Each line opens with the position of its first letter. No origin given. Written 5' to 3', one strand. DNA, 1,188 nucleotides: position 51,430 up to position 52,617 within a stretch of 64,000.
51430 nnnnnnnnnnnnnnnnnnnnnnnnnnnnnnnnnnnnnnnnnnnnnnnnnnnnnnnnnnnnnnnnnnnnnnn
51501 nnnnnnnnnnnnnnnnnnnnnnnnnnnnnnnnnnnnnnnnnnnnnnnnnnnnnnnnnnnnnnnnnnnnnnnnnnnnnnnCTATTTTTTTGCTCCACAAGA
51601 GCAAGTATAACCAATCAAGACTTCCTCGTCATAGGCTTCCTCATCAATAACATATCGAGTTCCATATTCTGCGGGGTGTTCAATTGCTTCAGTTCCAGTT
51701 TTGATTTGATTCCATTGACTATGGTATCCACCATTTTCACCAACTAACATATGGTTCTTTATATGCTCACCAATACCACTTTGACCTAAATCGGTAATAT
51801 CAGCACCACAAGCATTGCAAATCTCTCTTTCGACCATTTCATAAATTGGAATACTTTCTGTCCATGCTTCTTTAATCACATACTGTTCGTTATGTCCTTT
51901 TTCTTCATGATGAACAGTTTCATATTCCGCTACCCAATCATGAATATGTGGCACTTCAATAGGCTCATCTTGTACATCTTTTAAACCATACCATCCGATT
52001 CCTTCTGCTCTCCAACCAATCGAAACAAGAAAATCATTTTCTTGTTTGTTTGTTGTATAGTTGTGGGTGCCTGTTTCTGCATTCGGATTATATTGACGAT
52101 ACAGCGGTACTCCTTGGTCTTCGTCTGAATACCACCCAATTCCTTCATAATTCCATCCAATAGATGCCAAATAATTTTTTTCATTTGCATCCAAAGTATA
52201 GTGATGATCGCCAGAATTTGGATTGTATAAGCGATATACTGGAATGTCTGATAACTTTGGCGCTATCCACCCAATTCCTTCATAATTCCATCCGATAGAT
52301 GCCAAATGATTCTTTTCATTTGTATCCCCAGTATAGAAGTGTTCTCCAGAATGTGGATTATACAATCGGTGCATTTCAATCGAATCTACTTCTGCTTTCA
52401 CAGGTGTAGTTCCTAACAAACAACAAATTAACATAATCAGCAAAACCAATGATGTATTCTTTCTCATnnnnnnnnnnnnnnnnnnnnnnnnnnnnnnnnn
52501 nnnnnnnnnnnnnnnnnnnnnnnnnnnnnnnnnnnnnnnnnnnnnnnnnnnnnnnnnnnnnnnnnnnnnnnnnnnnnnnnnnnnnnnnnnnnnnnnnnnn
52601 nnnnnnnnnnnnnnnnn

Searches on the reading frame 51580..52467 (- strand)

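Call 48: search_protein_families(library=pfam, proteins=[window:51580-52467:-], max_evalue=0.001)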
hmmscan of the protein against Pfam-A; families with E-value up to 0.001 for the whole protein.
window:51580-52467:- (295 aa): 1 family
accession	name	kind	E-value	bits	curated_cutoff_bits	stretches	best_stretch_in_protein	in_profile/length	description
PF18885.6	DUF5648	-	3.1e-52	176.8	25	1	32-161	2-133/134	Domain of unknown function (DUF5648)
